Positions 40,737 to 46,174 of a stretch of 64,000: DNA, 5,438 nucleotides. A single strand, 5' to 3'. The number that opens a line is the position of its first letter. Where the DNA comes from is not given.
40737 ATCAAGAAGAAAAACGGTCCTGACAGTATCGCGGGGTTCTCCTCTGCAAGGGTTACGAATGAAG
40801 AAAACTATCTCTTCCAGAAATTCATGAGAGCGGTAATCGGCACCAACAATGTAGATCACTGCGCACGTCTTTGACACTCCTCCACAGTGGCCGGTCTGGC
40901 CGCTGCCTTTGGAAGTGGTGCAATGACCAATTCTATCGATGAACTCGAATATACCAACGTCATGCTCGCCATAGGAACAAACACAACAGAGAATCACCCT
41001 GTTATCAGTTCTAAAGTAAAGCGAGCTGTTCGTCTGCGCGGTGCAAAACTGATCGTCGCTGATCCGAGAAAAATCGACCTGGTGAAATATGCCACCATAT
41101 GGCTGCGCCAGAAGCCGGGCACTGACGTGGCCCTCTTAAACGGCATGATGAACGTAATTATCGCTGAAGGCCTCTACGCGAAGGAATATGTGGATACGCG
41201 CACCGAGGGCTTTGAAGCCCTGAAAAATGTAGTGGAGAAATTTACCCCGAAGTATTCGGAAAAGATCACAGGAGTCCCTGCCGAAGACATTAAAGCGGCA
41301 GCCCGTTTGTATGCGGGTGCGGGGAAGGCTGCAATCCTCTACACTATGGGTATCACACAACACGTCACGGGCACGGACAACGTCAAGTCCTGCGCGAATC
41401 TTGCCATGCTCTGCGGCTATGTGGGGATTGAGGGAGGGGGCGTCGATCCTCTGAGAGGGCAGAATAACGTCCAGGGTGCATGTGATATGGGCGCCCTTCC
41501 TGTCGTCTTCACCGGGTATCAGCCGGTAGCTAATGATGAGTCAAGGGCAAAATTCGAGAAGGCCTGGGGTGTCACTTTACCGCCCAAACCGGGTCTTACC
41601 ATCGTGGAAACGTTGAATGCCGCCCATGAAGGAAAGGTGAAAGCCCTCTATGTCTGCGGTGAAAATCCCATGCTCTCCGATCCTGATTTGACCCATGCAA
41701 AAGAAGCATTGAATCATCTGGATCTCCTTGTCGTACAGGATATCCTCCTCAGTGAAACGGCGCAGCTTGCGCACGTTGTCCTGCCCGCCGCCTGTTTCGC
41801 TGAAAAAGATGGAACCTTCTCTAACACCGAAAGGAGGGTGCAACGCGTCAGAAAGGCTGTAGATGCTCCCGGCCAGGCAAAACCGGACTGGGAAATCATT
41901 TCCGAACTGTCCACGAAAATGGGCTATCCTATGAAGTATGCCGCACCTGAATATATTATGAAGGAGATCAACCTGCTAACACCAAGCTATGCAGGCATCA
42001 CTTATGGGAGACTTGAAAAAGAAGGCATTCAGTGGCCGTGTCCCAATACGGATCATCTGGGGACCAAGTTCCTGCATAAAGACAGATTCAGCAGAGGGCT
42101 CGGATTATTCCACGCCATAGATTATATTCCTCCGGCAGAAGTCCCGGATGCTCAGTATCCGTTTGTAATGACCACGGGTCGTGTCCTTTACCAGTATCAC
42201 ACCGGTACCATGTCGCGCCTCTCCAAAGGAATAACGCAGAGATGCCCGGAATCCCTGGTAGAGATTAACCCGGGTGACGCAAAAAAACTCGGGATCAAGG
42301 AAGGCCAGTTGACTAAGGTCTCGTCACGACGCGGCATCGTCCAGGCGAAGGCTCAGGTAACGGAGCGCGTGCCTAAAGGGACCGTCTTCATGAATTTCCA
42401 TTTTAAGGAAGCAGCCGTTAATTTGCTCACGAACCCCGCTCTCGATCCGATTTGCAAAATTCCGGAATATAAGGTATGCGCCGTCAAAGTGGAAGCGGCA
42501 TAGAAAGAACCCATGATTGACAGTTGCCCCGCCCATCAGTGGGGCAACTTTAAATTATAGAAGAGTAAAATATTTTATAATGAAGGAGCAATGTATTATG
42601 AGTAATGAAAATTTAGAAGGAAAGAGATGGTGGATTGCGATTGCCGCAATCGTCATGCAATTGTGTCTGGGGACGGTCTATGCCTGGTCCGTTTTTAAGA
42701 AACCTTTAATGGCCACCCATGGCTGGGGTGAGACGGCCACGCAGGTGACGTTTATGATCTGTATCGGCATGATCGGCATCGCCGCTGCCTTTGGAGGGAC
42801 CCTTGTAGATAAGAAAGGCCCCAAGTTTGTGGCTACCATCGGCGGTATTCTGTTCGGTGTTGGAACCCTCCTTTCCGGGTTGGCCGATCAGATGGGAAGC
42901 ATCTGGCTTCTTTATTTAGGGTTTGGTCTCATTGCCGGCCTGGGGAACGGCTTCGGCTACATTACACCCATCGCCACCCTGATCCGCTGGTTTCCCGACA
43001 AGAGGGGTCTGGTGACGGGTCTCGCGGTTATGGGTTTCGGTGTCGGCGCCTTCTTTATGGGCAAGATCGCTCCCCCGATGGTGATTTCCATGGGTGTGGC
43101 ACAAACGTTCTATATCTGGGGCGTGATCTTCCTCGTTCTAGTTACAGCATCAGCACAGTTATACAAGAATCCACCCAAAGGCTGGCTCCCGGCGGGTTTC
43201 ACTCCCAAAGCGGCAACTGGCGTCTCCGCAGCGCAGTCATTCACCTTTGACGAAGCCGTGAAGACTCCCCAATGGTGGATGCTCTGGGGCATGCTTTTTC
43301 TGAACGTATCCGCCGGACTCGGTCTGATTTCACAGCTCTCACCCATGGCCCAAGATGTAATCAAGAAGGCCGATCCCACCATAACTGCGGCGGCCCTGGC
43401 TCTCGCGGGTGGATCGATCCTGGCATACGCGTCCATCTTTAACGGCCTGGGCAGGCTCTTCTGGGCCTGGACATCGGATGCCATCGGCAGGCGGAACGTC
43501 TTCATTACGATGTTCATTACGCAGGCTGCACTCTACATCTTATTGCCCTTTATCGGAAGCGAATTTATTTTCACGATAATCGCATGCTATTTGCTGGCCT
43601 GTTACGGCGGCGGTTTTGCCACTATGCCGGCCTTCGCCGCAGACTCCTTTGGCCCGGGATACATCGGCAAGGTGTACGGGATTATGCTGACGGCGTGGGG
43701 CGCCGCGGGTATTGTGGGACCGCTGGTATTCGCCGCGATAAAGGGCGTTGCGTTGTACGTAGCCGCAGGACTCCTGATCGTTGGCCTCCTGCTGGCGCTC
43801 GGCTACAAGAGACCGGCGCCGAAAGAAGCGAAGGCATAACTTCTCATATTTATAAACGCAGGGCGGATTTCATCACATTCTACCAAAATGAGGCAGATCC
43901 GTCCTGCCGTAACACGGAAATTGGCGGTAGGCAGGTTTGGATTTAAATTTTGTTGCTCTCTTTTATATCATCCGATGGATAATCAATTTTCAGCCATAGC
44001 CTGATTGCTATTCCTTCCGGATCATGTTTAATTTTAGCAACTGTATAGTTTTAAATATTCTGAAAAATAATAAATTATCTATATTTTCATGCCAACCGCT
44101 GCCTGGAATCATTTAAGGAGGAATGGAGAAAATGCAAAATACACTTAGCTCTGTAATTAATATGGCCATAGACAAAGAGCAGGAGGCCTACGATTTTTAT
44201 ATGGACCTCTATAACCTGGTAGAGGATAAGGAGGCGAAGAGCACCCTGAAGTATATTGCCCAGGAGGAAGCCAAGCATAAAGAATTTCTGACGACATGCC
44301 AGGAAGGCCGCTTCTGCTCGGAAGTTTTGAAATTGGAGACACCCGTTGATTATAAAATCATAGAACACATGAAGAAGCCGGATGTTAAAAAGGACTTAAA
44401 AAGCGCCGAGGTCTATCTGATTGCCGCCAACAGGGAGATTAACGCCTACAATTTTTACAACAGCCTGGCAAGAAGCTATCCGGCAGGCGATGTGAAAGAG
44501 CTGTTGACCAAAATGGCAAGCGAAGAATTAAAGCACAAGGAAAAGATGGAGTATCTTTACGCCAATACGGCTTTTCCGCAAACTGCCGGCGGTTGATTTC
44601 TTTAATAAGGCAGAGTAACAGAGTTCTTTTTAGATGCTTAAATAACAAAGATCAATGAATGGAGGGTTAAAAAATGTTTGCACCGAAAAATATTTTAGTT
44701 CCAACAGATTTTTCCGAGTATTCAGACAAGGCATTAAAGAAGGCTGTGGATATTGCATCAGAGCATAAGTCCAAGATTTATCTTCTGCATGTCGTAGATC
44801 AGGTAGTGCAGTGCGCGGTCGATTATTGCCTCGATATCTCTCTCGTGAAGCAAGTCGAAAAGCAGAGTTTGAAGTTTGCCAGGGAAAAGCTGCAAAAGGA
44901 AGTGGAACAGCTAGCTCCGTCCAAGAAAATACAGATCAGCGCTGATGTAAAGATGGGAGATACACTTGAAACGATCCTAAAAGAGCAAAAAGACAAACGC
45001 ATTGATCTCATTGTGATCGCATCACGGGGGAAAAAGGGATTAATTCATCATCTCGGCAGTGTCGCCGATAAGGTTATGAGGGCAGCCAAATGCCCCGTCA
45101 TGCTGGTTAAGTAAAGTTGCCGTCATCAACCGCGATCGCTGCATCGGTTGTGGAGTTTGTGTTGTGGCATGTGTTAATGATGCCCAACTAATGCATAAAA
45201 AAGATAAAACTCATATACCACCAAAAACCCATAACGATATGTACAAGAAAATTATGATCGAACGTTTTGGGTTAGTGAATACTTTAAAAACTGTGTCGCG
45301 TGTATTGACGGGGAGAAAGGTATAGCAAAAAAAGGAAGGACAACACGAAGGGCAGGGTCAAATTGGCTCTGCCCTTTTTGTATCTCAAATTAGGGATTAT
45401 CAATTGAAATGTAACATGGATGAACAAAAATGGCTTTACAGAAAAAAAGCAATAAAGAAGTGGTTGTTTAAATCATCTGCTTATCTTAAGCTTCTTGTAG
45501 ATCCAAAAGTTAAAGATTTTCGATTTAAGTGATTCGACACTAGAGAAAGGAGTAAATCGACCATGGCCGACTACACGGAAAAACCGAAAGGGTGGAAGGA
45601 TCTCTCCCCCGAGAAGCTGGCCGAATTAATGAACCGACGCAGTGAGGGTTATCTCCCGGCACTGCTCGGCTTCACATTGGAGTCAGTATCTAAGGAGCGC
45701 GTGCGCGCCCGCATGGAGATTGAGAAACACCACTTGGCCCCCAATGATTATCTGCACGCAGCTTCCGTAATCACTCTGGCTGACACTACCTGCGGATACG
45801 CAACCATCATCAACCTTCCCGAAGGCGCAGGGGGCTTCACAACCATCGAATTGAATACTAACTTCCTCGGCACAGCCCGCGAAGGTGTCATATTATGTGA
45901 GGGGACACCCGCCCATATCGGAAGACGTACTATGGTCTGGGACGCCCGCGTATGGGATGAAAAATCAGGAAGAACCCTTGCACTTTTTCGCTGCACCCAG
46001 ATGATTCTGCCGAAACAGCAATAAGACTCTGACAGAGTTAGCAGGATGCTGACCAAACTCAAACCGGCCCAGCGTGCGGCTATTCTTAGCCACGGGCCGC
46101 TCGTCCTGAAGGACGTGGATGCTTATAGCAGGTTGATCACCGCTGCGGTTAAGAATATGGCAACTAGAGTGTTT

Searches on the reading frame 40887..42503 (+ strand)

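Call 18: search_protein_families(library=pfam, proteins=[window:40887-42503:+], max_evalue=0.001)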
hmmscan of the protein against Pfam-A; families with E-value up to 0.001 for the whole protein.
window:40887-42503:+ (538 aa): 2 families
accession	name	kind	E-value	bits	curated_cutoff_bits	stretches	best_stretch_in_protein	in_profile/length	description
PF00384.28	Molybdopterin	-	4.2e-64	217.3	24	1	12-343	97-352/353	Molybdopterin oxidoreductase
PF01568.27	Molydop_binding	-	9.9e-33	112.9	26.8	1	426-532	1-110/110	Molydopterin dinucleotide binding domain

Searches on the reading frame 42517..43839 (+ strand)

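Call 18: search_protein_families(library=pfam, proteins=[window:42517-43839:+], max_evalue=0.001)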
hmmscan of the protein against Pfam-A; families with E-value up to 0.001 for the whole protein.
window:42517-43839:+ (440 aa): 1 family
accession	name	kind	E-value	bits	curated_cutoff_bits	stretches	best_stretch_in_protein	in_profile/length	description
PF07690.21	MFS_1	-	1.3e-28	100.4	33.4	2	51-298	10-248/347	Major Facilitator Superfamily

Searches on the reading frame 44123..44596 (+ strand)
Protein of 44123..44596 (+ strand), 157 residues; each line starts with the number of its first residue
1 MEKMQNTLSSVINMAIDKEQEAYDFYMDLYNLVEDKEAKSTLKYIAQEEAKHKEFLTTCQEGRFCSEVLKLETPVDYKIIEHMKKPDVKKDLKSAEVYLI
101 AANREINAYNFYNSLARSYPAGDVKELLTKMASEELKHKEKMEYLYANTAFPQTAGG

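Call 18: search_protein_families(library=pfam, proteins=[window:44123-44596:+], max_evalue=0.001)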
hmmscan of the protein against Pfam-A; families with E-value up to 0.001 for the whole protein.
window:44123-44596:+ (157 aa): 4 families
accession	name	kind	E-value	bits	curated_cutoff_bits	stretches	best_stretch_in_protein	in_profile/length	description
PF02915.23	Rubrerythrin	-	3.1e-13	50.7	22.8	2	4-57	81-134/137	Rubrerythrin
PF11266.14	Ald_deCOase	-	5.9e-06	26.7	28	1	3-60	6-61/218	Long-chain fatty aldehyde decarbonylase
PF22277.2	EncFtn-like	-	0.00019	21.6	27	0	14-53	21-60/85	EncFtn-like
PF05974.18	DUF892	-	0.00085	19.8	23.7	0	79-147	83-151/159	Domain of unknown function (DUF892)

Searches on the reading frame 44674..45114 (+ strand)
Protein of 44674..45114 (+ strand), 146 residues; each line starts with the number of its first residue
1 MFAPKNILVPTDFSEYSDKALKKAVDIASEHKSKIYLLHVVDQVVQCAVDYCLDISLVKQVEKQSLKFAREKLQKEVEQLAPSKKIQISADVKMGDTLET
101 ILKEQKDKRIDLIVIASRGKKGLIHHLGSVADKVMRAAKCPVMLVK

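Call 18: search_protein_families(library=pfam, proteins=[window:44674-45114:+], max_evalue=0.001)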
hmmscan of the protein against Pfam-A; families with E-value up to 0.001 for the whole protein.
window:44674-45114:+ (146 aa): 1 family
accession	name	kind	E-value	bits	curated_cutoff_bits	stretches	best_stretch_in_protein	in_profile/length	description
PF00582.32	Usp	-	3.5e-29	102.6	24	1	5-146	3-141/141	Universal stress protein family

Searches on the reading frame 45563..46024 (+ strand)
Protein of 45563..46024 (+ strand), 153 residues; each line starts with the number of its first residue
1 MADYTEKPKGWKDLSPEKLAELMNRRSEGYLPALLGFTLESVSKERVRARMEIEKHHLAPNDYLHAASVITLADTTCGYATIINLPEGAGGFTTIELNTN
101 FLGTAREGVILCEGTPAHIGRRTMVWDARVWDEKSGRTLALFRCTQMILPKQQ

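Call 18: search_protein_families(library=pfam, proteins=[window:45563-46024:+], max_evalue=0.001)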
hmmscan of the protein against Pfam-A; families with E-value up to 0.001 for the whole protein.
window:45563-46024:+ (153 aa): 2 families
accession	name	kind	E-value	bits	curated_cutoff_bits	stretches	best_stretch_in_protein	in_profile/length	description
PF03061.28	4HBT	-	2.5e-14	53.8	20.6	1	63-136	3-76/79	Thioesterase superfamily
PF20789.3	4HBT_3C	-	0.00016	22.4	24.1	1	19-141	18-133/140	Acyl-CoA thioesterase C-terminal domain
